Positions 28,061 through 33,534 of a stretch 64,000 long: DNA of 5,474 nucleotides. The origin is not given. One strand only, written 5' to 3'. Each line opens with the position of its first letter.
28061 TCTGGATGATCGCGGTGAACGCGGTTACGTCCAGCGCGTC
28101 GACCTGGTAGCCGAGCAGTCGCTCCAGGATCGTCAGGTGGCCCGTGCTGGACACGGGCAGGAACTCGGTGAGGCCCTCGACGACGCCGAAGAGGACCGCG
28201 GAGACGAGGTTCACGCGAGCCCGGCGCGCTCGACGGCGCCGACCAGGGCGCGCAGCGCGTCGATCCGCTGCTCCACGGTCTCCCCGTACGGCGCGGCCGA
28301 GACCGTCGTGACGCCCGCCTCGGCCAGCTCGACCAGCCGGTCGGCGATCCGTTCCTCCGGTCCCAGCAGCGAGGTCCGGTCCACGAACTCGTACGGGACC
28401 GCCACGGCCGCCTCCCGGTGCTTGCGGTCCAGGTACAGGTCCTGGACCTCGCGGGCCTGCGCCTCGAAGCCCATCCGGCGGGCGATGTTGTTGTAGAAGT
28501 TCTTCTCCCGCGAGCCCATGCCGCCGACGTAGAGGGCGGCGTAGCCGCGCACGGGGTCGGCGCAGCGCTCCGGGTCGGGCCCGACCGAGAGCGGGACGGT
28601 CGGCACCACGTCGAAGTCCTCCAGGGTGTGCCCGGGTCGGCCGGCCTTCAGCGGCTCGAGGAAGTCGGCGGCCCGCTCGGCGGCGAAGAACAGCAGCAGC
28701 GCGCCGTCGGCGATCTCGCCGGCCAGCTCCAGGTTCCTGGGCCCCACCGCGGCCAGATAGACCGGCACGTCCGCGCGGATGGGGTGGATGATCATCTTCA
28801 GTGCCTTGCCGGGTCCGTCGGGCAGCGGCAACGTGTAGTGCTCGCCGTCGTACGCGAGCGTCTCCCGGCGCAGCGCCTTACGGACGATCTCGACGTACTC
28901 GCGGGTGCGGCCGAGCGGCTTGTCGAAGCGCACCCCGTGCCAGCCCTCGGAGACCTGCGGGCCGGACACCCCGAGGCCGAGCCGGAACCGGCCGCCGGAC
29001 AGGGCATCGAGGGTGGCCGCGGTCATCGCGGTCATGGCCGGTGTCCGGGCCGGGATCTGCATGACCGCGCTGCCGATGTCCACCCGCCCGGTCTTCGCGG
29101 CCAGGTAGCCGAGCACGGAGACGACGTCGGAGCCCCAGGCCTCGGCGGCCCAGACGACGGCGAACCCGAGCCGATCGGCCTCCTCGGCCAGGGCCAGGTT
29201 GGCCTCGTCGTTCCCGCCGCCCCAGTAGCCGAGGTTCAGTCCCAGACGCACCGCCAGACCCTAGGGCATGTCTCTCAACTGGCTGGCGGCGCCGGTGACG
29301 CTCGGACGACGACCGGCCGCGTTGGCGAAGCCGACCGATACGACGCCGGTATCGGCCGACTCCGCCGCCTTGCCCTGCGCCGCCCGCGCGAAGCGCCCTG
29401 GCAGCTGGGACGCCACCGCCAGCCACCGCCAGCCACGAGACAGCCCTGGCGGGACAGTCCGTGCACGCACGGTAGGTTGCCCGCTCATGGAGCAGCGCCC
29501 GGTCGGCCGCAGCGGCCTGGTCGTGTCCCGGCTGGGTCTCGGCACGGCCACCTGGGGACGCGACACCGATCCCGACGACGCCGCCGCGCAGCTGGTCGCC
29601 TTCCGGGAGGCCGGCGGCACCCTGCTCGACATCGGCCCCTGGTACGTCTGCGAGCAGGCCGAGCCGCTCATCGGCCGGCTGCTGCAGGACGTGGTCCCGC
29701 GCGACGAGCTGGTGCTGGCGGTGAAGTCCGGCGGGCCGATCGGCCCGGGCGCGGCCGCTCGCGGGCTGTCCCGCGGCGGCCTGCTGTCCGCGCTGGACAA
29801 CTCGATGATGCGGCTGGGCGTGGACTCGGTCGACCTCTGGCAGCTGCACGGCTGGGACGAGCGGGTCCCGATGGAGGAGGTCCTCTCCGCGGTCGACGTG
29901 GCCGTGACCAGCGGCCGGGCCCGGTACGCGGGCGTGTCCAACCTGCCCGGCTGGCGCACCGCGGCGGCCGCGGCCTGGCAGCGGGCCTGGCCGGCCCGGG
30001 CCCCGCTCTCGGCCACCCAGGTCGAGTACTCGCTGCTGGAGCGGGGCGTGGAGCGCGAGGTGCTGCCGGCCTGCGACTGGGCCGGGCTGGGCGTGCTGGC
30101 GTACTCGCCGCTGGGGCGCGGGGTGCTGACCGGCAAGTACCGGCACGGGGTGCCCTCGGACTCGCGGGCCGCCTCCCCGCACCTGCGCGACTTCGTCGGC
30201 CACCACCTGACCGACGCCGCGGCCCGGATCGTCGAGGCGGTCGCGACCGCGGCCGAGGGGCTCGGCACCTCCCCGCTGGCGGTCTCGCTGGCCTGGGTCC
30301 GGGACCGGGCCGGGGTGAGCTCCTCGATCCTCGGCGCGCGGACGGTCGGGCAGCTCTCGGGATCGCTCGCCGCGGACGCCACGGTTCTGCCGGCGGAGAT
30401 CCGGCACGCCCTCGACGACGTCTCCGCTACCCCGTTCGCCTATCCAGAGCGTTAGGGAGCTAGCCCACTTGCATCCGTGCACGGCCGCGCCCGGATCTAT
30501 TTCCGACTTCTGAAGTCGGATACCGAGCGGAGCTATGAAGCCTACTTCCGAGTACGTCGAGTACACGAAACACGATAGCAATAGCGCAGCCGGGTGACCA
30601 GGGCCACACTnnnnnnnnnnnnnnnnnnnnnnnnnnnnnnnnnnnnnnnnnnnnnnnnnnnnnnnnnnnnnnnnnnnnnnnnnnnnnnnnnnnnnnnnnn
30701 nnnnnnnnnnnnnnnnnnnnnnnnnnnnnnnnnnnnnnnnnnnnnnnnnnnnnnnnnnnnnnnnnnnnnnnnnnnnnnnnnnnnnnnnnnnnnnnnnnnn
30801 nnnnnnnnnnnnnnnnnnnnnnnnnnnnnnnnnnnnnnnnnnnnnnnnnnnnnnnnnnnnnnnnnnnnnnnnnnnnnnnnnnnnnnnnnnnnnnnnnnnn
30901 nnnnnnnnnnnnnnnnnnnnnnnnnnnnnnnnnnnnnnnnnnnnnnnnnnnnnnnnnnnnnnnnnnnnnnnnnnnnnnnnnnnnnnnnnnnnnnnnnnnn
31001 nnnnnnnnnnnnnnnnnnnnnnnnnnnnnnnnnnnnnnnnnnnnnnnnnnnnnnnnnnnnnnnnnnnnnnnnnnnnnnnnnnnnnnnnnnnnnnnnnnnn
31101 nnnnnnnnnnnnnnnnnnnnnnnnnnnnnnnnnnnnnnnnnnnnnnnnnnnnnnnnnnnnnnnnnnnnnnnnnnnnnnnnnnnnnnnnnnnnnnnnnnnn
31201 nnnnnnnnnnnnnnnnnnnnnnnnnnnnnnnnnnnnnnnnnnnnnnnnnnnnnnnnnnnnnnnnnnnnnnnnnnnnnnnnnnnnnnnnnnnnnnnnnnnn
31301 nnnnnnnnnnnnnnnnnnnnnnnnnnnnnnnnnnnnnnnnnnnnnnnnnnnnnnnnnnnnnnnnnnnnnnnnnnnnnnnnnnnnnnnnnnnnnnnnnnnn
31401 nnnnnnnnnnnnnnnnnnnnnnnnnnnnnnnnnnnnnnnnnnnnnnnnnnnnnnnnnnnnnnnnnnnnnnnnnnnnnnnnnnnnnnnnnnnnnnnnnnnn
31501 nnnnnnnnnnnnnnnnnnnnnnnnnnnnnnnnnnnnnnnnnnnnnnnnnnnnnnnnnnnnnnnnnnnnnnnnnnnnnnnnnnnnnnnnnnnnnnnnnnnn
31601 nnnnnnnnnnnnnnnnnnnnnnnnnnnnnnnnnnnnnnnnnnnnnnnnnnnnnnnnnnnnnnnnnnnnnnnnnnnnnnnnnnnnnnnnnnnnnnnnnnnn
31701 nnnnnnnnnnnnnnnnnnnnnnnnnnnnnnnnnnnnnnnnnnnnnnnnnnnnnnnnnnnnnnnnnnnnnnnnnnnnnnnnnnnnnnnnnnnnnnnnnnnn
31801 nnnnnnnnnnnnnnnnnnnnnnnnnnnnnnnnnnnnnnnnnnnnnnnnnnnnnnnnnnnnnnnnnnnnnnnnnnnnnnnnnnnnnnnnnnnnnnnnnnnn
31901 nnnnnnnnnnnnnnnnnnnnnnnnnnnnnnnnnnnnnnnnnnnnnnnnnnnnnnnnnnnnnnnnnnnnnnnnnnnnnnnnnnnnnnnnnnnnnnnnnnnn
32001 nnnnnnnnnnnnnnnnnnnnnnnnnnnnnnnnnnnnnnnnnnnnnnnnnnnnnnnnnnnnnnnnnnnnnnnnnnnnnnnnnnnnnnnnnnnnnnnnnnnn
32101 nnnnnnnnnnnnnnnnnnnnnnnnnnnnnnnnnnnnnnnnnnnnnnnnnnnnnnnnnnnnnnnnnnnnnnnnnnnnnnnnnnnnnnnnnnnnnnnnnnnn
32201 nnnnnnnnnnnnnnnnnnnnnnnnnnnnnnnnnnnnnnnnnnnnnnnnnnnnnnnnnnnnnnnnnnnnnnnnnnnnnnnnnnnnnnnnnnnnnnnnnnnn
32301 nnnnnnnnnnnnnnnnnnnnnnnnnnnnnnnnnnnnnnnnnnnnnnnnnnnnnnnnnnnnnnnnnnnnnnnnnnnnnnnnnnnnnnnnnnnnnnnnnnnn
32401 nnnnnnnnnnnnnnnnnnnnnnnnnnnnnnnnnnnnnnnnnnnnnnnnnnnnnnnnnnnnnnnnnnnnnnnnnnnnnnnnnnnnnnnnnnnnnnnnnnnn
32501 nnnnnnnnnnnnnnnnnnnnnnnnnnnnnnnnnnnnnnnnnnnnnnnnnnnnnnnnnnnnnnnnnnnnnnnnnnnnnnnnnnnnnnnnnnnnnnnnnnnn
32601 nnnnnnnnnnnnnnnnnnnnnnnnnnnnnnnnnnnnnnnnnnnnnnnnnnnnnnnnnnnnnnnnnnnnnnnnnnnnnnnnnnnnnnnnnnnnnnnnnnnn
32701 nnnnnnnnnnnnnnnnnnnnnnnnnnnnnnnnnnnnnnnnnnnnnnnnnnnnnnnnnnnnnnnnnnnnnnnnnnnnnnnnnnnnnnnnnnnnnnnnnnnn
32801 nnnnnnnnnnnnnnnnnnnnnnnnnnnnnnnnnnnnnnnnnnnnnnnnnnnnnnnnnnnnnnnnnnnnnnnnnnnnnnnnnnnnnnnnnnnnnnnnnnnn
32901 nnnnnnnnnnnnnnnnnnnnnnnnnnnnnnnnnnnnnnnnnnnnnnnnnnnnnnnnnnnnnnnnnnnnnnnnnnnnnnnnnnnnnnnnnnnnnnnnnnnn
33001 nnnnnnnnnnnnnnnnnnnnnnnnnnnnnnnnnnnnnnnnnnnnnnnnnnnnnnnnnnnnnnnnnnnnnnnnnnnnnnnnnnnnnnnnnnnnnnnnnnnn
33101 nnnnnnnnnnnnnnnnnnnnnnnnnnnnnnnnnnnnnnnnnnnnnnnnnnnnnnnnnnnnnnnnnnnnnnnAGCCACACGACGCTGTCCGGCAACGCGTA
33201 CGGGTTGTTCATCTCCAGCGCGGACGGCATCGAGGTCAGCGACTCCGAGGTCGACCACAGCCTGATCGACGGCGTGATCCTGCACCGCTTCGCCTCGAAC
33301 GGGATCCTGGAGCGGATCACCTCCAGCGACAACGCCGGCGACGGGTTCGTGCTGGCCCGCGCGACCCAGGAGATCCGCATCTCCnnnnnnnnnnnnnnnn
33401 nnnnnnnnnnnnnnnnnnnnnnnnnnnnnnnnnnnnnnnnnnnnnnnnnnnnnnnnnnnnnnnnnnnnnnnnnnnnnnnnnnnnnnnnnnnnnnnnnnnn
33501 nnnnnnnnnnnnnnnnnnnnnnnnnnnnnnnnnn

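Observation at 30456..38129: A HasA-like synthase, two beta-helix proteins and UDP-glucose dehydrogenase form a candidate uronic-acid exopolysaccharide system in an actinomycete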

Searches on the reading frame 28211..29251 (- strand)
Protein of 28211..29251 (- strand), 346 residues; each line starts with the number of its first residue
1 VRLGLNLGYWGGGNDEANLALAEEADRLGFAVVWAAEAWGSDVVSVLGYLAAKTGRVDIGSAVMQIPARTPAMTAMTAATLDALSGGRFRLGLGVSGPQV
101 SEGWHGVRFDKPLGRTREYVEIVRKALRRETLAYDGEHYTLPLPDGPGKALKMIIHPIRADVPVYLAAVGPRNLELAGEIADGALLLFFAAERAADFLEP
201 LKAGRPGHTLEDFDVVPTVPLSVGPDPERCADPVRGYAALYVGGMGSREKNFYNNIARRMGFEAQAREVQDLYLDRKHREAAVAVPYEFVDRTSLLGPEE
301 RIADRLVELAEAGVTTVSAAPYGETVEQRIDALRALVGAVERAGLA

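Call 39: search_protein_families(library=pfam, proteins=[window:28211-29251:-], max_evalue=0.001)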
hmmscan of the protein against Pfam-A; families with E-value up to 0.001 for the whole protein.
window:28211-29251:- (346 aa): 1 family
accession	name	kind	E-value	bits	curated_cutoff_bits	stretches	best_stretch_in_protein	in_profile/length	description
PF00296.26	Bac_luciferase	-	2e-78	264.4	27.9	1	17-315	24-313/314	Luciferase-like monooxygenase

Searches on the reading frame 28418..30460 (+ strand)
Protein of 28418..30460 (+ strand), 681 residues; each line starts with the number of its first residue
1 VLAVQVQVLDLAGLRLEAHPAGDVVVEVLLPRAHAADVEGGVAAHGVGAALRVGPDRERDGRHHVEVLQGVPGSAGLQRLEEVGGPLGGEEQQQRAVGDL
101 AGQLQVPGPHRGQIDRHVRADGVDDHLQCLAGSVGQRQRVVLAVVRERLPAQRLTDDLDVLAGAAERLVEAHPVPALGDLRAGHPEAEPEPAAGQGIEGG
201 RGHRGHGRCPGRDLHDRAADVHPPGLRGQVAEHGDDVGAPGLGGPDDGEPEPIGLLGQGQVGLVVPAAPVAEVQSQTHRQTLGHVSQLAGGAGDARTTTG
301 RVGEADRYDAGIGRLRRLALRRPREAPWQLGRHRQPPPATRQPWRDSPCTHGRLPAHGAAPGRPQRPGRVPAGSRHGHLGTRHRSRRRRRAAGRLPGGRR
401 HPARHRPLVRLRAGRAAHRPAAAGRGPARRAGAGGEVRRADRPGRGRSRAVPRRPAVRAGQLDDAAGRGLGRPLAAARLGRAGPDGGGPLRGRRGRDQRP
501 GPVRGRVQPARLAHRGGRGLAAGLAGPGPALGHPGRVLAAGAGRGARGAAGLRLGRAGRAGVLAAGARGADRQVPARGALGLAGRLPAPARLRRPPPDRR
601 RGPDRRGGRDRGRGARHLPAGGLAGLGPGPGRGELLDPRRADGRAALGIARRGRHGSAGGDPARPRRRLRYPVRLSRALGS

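Call 39: search_protein_families(library=pfam, proteins=[window:28418-30460:+], max_evalue=0.001)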
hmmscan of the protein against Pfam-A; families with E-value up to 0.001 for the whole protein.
window:28418-30460:+ (681 aa): 0 families

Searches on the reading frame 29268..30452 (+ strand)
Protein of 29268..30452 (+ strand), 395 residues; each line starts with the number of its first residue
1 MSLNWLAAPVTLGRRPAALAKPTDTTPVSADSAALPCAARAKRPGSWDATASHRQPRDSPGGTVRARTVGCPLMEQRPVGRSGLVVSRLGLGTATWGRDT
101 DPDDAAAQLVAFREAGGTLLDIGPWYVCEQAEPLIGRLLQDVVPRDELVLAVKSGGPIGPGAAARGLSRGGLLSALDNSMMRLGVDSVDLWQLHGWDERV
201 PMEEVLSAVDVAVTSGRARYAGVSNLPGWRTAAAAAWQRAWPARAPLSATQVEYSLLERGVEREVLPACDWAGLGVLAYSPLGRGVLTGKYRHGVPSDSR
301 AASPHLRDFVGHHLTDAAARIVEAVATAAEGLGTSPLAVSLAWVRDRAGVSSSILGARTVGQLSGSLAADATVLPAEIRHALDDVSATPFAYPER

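Call 39: search_protein_families(library=pfam, proteins=[window:29268-30452:+], max_evalue=0.001)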
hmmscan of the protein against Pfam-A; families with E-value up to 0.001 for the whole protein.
window:29268-30452:+ (395 aa): 1 family
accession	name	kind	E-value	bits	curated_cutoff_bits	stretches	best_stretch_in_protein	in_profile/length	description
PF00248.27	Aldo_ket_red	-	7.3e-56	189.8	24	1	88-384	1-288/291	Aldo/keto reductase family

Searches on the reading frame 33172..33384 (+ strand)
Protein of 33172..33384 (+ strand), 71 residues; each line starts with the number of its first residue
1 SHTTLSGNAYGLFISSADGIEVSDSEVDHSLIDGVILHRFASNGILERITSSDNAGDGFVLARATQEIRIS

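Call 85: search_solved_structures(query=A8, max_evalue=10, show_alignments=5)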
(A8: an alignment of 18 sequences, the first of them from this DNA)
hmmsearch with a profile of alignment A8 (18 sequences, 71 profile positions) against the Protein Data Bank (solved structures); distinct sequences matched with E-value up to 10: 11.
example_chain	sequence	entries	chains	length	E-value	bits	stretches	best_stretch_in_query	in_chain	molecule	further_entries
5zru_A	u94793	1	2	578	0.0073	19.5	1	17-61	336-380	Alpha-1,3-glucanase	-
5lw3_A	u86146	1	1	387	0.17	15.1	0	20-60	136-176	Poly(beta-D-mannuronate) C5 epimerase 6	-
9k4a_A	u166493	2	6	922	0.58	13.4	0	16-56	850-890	Depolymerase, capsule K1-specific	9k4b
9flp_A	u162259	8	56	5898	0.73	13.1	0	3-31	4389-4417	The grappling hook protein A in the bacterium Aureispira sp. CCB-QB1 | The grappling hook protein A (GhpA) in the bacterium Aureispira sp. CCB-QB1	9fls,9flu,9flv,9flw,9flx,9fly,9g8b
4ozy_A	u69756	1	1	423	0.79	13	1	19-64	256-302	Poly(beta-D-mannuronate) C5 epimerase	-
4ozz_A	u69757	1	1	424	0.8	13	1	19-64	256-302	Poly(beta-D-mannuronate) C5 epimerase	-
2pyg_A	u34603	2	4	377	0.88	12.9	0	20-60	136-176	Poly(beta-D-mannuronate) C5 epimerase 4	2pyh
4nk8_A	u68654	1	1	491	0.99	12.7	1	19-64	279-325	Poly(beta-D-mannuronate) C5 epimerase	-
8xfq_A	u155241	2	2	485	1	12.7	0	21-67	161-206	mannuronan 5-epimerase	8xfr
8ja4_A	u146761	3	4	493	1.1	12.6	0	21-67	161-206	mannuronan 5-epimerase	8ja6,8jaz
4nk6_A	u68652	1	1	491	1.2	12.5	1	19-64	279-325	Poly(beta-D-mannuronate) C5 epimerase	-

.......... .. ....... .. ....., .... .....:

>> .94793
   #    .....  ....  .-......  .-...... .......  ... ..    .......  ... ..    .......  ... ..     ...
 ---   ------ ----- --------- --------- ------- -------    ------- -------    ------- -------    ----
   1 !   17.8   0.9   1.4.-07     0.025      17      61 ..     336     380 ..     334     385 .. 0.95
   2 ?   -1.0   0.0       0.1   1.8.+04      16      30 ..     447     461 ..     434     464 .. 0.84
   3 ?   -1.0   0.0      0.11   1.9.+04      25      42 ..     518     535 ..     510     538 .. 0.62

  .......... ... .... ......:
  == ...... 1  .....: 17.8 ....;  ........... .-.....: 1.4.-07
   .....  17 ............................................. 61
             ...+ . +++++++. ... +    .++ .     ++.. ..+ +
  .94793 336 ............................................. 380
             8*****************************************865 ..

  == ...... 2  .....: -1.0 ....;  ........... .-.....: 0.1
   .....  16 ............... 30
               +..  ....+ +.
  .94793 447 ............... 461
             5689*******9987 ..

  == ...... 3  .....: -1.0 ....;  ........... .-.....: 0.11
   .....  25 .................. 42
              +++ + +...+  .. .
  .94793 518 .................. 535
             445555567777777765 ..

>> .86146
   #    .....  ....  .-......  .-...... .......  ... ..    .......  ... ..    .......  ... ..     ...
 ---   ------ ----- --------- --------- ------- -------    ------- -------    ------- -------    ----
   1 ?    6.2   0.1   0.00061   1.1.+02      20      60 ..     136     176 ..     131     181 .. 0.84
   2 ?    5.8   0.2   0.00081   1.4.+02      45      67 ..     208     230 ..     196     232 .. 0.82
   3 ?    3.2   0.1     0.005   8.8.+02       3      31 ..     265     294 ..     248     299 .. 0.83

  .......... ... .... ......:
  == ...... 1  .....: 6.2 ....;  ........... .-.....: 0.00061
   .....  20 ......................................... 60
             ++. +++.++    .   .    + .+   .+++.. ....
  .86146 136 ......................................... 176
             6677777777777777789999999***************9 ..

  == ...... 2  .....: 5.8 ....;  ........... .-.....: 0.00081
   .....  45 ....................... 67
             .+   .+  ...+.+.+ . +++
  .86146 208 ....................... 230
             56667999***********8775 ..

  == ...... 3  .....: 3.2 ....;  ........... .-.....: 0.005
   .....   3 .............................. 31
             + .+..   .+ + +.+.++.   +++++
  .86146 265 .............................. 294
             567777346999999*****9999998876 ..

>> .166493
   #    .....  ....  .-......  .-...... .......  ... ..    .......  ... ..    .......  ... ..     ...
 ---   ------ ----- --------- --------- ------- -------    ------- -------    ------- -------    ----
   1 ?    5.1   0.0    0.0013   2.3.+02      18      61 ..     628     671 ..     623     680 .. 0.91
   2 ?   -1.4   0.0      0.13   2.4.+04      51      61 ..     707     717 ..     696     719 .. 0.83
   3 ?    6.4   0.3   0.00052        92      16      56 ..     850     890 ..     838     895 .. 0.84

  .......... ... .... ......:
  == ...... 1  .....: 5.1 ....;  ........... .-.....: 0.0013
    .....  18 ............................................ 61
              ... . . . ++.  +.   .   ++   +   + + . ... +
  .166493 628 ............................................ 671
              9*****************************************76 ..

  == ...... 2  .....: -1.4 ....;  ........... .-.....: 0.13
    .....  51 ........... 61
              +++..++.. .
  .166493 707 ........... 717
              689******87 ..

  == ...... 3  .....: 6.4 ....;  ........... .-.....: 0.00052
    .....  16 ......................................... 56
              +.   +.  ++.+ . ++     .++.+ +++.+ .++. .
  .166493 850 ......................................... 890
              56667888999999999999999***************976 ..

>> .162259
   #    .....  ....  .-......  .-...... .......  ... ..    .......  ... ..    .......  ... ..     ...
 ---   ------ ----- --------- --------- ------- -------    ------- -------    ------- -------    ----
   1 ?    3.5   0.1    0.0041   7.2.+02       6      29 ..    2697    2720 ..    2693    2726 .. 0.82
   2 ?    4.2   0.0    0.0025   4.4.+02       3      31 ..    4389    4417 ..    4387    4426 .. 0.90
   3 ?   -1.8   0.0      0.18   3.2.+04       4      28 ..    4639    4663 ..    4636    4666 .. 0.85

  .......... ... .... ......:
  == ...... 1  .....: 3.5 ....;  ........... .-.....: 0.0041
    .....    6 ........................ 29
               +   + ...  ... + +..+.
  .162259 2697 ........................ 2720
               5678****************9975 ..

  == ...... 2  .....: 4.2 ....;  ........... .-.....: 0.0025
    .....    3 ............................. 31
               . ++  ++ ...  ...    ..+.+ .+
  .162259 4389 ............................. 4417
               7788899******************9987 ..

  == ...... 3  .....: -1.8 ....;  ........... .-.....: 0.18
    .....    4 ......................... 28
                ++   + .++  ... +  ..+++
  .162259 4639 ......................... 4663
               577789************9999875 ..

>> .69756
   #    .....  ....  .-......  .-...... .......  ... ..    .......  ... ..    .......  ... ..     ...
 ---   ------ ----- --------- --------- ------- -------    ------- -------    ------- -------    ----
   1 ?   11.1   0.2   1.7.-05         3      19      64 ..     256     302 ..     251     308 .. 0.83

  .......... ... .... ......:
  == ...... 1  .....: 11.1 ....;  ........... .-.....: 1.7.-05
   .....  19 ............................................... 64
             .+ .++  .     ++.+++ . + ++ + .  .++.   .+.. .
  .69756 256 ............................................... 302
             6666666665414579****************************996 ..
